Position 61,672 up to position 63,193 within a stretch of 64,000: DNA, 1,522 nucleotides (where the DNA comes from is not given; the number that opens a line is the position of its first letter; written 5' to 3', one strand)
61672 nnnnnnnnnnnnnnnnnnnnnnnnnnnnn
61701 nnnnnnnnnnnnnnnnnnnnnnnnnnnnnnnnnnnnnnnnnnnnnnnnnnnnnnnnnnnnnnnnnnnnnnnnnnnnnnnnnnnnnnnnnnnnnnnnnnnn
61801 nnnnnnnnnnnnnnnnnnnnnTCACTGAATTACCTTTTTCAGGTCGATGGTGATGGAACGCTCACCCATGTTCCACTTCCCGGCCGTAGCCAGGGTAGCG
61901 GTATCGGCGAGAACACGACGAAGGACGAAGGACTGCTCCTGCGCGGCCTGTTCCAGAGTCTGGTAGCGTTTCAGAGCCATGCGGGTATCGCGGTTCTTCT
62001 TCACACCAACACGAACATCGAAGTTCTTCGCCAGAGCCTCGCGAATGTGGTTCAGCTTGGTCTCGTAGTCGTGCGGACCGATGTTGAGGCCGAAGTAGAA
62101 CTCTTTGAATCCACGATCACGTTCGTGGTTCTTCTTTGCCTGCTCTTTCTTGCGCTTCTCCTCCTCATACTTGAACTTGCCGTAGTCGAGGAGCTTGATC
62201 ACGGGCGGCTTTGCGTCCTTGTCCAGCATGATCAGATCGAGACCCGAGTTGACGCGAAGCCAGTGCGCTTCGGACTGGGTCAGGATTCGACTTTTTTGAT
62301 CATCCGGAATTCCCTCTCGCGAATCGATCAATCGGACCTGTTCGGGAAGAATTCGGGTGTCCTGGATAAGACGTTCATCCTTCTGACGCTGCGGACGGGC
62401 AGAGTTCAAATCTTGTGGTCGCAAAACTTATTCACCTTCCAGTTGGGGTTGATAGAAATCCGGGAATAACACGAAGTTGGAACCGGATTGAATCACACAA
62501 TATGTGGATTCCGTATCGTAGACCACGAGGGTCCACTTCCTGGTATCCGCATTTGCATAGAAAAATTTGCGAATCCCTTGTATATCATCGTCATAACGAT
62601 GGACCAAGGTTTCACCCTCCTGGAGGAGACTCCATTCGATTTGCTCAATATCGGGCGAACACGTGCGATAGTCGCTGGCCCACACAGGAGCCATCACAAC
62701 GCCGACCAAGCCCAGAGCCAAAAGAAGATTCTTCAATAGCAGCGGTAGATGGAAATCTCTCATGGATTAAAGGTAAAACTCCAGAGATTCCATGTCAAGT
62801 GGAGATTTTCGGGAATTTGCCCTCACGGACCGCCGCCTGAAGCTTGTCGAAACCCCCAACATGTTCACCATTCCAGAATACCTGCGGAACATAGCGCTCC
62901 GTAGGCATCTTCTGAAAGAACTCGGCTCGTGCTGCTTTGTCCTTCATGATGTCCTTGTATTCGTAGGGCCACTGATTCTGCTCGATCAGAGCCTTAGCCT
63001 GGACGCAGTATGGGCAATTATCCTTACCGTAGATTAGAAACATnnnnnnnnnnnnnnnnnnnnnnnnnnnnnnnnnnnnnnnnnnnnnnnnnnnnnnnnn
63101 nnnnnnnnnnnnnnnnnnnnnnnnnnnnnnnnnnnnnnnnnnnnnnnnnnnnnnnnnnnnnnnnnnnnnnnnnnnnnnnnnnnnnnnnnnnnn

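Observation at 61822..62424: Phage-encoded translation initiation factor IF3 homolog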

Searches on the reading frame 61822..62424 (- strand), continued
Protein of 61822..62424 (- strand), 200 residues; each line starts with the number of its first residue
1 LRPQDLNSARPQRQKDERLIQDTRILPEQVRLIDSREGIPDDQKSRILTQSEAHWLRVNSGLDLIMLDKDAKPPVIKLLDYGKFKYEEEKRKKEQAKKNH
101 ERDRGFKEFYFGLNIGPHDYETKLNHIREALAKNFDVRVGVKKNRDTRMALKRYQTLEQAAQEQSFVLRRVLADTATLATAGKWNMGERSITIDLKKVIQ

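Call 75: find_encoding_contigs(protein=P0281, flank=10000, max_places=1)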
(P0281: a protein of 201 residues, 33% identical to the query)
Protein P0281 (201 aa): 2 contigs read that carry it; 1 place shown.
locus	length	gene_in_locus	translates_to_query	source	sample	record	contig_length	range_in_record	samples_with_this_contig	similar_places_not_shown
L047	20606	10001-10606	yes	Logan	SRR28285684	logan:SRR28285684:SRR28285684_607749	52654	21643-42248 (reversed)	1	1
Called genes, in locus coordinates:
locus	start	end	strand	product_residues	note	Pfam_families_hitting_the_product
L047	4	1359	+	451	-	PF04285:DUF444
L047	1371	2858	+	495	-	PF04293:SpoVR, PF24755:SpoVR_C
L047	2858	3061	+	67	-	-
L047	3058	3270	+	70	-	-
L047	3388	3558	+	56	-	-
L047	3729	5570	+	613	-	-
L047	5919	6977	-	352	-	-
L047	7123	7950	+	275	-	PF02562:PhoH, PF13604:AAA_30 (weak), PF13245:AAA_19 (faint)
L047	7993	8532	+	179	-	-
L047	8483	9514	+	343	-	-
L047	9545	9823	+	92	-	PF00462:Glutaredoxin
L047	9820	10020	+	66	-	-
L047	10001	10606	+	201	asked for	PF05198:IF3_N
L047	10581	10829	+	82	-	-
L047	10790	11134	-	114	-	-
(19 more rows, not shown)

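Call 76: find_encoding_contigs(protein=P0279, flank=10000, max_places=1)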
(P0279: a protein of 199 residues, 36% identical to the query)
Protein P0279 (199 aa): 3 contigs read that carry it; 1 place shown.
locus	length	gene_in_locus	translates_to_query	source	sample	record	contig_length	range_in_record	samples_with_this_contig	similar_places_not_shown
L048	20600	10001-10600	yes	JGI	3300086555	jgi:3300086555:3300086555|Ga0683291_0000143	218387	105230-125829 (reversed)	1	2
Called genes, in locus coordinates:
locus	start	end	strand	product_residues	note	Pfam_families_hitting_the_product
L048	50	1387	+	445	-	PF04285:DUF444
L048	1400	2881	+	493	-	PF04293:SpoVR, PF24755:SpoVR_C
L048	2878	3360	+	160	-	PF00293:NUDIX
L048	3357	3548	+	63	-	-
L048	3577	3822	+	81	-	-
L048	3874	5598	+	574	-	-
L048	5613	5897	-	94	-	-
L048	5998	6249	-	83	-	-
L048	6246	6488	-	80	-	-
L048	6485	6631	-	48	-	-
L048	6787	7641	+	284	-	PF02562:PhoH, PF13604:AAA_30 (faint), PF13245:AAA_19 (faint)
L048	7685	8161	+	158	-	-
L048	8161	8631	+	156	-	-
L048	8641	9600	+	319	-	-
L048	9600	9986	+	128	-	PF00462:Glutaredoxin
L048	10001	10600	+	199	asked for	PF05198:IF3_N, PF00707:IF3_C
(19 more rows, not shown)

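Call 77: find_encoding_contigs(protein=P0277, flank=10000, max_places=1)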
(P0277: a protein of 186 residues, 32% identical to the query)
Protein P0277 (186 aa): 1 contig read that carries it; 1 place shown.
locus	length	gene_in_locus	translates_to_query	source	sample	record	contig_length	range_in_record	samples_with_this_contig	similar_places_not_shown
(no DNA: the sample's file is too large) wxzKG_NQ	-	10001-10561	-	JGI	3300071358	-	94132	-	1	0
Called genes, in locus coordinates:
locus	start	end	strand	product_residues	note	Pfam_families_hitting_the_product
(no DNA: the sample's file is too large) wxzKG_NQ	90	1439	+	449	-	PF04285:DUF444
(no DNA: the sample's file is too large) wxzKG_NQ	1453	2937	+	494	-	PF04293:SpoVR, PF24755:SpoVR_C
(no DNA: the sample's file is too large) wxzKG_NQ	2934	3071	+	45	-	-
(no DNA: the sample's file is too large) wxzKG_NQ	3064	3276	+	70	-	-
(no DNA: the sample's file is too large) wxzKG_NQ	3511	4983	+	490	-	-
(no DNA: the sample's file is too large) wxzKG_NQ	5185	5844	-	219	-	-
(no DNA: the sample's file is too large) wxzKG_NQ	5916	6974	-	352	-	-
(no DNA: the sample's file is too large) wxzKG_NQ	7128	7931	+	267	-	PF02562:PhoH, PF13604:AAA_30 (weak), PF13245:AAA_19 (weak)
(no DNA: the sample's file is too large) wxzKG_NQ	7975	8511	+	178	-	-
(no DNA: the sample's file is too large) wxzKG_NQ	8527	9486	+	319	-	-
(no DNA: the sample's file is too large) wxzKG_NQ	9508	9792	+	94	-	PF00462:Glutaredoxin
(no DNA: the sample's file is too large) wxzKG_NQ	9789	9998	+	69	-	-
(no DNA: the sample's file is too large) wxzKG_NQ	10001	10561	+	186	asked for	PF05198:IF3_N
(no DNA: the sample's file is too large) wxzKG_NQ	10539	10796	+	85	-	-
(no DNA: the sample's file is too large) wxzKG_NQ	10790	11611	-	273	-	PF10686:YAcAr, PF08719:NADAR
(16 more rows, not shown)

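Call 79: find_encoding_contigs(protein=P0001, flank=3000, max_places=2)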
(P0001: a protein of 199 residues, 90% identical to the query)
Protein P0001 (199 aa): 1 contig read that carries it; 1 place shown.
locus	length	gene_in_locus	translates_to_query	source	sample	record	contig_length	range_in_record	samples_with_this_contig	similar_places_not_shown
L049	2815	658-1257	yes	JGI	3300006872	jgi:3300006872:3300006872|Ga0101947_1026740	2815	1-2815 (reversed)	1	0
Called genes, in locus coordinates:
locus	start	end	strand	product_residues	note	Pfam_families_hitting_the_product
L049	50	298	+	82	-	PF00462:Glutaredoxin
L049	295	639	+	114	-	-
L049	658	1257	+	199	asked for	PF05198:IF3_N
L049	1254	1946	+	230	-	-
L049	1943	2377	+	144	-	-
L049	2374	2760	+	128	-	-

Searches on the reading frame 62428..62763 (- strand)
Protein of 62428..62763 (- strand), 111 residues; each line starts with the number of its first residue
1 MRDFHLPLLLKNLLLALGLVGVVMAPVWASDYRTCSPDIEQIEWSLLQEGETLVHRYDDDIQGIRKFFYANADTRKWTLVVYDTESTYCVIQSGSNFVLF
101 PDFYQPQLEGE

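Call 39: search_protein_families(library=pfam, proteins=[window:62428-62763:-], max_evalue=0.01)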
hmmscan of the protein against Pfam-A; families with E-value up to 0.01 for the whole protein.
window:62428-62763:- (111 aa): 0 families

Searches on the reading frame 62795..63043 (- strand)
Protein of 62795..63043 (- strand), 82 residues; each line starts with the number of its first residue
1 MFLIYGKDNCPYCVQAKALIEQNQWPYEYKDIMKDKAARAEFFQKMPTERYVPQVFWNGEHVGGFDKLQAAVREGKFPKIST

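Call 39: search_protein_families(library=pfam, proteins=[window:62795-63043:-], max_evalue=0.01)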
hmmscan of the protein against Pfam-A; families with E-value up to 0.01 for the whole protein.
window:62795-63043:- (82 aa): 3 families
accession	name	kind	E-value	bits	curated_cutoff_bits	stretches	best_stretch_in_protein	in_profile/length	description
PF00462.30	Glutaredoxin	-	2.3e-15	57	22.9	1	3-62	2-60/60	Glutaredoxin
PF05768.20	Glrx-like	-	3.9e-05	24.3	26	1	4-59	4-57/77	Glutaredoxin-like domain (DUF836)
PF13417.12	GST_N_3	-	0.0017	19.1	22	1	5-53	2-48/75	Glutathione S-transferase, N-terminal domain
